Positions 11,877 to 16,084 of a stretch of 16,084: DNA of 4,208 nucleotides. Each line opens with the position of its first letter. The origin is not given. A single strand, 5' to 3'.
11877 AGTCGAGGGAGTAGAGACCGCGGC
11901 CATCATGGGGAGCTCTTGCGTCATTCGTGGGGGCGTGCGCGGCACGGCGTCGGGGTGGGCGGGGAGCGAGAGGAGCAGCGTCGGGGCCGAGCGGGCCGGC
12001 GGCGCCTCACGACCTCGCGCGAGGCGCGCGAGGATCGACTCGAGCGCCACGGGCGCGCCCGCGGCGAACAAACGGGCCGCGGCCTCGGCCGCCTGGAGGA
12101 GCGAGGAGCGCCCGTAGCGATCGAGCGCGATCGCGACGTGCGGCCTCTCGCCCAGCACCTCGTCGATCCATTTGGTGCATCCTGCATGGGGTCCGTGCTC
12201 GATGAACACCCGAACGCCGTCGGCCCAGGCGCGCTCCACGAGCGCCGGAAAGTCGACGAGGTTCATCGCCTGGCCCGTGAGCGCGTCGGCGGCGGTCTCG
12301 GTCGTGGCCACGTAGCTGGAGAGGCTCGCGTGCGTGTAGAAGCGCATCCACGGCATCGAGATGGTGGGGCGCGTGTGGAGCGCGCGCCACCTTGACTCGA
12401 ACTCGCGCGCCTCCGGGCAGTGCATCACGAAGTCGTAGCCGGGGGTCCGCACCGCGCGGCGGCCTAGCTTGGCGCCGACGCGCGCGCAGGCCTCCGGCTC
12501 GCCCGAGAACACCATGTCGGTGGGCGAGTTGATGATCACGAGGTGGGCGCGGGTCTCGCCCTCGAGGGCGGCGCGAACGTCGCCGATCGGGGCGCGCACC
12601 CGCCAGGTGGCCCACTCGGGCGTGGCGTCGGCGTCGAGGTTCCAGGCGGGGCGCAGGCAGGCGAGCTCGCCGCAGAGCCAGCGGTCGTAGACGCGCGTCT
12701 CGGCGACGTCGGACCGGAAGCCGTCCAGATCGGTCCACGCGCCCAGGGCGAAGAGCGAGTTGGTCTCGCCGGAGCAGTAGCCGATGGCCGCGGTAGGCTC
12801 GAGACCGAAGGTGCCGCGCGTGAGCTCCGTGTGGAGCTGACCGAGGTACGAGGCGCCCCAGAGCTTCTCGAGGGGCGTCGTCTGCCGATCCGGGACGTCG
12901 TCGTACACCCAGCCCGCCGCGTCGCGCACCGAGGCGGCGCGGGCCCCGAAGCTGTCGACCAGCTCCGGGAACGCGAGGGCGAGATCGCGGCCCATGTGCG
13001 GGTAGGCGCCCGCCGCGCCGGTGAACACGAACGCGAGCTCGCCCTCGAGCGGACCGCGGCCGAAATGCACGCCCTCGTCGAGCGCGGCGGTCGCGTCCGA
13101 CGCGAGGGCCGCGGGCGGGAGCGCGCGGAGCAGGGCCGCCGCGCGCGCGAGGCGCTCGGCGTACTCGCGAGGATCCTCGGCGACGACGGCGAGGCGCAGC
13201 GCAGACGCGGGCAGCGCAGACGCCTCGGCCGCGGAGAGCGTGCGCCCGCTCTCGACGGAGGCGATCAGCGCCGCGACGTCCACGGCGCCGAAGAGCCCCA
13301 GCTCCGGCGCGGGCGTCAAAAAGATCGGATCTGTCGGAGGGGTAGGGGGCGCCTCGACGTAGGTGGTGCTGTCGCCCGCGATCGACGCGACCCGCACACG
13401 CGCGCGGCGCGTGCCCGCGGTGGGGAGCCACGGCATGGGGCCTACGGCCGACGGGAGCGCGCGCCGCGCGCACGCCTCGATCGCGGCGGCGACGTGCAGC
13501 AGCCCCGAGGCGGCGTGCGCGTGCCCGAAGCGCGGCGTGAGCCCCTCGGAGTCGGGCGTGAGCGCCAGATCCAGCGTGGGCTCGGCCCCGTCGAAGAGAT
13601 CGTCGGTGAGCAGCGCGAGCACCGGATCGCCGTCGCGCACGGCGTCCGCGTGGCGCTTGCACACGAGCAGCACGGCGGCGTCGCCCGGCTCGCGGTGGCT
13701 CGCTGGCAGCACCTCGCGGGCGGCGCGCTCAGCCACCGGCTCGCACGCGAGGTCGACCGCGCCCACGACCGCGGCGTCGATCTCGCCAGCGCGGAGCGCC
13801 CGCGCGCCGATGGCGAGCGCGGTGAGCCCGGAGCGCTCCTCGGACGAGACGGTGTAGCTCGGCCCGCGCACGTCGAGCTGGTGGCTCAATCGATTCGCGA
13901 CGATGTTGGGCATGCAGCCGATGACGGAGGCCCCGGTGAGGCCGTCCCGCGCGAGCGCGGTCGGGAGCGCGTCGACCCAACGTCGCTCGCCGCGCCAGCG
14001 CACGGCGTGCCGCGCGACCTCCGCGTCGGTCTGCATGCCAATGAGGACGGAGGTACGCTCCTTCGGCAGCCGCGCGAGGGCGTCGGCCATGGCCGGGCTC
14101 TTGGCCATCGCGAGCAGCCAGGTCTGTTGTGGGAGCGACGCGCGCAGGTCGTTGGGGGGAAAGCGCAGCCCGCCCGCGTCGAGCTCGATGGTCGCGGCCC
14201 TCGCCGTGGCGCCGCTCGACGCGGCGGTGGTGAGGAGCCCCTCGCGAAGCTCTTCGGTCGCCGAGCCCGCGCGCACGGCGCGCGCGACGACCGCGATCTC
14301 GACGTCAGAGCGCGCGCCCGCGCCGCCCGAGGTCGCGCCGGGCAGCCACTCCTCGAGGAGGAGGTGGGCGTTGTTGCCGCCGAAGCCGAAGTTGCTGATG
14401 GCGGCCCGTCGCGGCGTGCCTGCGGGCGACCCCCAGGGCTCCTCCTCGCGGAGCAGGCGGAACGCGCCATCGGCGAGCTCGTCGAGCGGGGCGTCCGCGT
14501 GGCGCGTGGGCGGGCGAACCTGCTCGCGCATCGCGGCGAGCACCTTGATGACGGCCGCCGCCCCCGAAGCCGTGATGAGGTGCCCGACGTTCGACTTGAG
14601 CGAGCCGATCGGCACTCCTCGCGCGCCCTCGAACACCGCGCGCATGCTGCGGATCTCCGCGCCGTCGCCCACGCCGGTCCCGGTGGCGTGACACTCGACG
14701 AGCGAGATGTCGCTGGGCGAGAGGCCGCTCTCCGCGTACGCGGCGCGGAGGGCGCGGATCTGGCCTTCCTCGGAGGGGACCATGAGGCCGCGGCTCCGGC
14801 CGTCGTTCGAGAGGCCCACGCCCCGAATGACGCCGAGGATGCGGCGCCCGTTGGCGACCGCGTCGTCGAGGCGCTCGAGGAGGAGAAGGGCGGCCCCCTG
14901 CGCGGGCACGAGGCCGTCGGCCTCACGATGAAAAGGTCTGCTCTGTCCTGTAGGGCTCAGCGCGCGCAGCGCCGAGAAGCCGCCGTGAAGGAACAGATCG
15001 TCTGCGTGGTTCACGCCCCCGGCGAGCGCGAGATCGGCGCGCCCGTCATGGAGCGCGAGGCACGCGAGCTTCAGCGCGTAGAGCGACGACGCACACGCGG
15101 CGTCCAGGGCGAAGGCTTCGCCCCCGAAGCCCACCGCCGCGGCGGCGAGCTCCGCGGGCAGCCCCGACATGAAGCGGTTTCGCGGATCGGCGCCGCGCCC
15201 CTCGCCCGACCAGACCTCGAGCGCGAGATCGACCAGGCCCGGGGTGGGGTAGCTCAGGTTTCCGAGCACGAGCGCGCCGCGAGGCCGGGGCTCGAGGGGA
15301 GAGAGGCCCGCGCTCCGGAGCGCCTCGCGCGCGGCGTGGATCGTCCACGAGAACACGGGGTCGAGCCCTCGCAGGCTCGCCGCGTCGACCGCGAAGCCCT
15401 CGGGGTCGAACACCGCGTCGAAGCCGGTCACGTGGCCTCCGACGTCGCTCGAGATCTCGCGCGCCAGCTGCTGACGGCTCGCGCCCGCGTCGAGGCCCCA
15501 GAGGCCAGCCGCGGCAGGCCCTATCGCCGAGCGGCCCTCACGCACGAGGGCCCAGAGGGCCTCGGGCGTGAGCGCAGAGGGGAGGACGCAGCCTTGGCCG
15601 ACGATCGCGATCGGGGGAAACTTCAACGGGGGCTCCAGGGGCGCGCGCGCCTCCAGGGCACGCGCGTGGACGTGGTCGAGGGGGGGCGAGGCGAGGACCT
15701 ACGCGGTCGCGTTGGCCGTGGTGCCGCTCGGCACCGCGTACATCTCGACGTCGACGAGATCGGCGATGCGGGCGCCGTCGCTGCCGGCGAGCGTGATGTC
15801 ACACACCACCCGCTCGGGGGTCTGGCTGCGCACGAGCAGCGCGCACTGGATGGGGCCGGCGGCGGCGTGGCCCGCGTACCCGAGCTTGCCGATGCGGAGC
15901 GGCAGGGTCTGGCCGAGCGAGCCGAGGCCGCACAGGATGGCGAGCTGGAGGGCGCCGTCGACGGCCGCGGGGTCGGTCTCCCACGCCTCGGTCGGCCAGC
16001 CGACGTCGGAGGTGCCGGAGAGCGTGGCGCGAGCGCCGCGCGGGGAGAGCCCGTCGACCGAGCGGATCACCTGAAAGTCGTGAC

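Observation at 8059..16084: A pfa-like (PUFA / secondary-lipid) synthase segment with a non-canonical make-up. The PfaC-like subunit carries its own AT, lacks an AGPAT domain, and is followed by a dedicated PPTase.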

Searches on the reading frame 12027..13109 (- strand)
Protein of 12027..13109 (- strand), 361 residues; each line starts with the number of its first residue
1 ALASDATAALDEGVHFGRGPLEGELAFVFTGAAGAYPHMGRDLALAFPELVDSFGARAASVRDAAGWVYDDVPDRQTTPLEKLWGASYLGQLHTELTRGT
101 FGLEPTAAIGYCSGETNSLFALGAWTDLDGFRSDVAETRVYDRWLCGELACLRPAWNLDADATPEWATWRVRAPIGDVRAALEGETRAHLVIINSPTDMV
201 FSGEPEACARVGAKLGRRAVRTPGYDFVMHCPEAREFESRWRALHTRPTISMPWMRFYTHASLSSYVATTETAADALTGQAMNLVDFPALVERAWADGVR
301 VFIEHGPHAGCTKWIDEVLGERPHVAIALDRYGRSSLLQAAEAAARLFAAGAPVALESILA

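Call 56: search_solved_structures(query=window:12027-13109:-, max_evalue=0.01, show_alignments=1)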
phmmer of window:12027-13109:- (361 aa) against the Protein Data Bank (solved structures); distinct sequences matched with E-value up to 0.01: 10.
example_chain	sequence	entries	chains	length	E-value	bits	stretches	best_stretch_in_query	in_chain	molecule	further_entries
9ry8_A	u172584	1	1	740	3.3e-16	62.4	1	22-320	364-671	PfaBs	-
8jpt_A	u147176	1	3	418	1.8e-09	40.2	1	14-354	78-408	Polyene macrolide polyketide synthase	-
11sz_A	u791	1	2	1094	4.4e-07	32.4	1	8-353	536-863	6-deoxyerythronolide-B synthase, Erythronolide synthase EryA2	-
6l3m_A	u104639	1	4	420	8.2e-07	31.5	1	7-356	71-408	Polyketide synthase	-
6l3n_A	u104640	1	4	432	8.2e-07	31.5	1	8-356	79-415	polyketide synthase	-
7agq_A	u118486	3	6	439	2e-05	27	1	6-317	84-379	Mycocerosic acid synthase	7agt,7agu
7agp_A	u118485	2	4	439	2.8e-05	26.5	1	6-317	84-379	Mycocerosic acid synthase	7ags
7agr_A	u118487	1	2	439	2.8e-05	26.4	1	6-317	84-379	Mycocerosic acid synthase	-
5zk4_A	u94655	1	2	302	0.00058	22.1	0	14-126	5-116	DisD protein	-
7ahb_A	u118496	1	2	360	0.0075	18.5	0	18-163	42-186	Phthiocerol synthesis polyketide synthase type I PpsC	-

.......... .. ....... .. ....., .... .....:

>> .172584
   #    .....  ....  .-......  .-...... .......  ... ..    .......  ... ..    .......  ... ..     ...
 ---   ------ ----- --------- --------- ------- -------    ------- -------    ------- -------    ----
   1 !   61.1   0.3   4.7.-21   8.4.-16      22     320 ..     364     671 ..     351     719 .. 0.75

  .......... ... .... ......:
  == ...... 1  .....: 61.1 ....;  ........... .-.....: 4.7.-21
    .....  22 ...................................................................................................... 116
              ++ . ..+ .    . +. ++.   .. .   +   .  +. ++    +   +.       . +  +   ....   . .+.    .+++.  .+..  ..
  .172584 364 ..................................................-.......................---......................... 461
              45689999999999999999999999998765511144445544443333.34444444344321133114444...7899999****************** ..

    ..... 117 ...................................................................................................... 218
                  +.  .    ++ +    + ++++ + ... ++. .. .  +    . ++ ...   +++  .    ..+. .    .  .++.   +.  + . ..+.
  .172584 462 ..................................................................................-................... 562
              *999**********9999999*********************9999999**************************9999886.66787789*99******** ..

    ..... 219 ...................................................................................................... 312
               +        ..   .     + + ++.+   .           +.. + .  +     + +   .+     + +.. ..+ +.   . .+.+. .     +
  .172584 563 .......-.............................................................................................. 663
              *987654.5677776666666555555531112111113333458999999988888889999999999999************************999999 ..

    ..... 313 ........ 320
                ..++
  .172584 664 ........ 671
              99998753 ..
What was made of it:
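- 12156..13043 (-): PfaB-like acyltransferase, aa 862-1157. It has Ser952 in GYCSG and an invariant His1069. Best PDB match is S. baltica PfaB 9ry8, 3.3e-16, with the serine motif aligned (call 56).
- Closest known: Marine gammaproteobacterial pfaEABCD. Same: The AT is a PfaB homologue (call 56).
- Checked: The best solved structure for this region is Shewanella baltica PfaB, 9ry8, 3.3e-16 (call 56).
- The AT is closest to solved PfaB (call 56).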

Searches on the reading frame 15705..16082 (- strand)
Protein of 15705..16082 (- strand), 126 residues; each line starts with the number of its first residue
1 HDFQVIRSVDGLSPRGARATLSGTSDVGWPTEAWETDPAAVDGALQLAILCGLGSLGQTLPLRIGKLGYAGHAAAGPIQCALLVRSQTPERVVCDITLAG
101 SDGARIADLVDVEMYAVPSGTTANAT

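Call 8: search_protein_families(library=pfam, proteins=[window:15705-16082:-], max_evalue=0.01)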
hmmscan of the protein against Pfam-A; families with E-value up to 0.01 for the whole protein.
window:15705-16082:- (126 aa): 1 family
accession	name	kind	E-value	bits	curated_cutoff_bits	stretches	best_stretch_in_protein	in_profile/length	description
PF14765.12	PS-DH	-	2.3e-08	34.2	23.7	1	2-120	36-162/166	Polyketide synthase dehydratase N-terminal domain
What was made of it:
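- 15702..16084 (-): 3' end of the pfa2/pfaA-like gene. It encodes the C-terminal part of the PKS-type dehydratase (PS-DH). The stop codon is at 15702-15704. The gene is cut by the window end. Pfam PS-DH 2.3e-8 (call 8).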

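Call 9: search_protein_families(library=ncbifam, proteins=[window:15705-16082:-], max_evalue=0.01)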
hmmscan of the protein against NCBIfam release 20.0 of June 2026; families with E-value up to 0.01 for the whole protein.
window:15705-16082:- (126 aa): 0 families
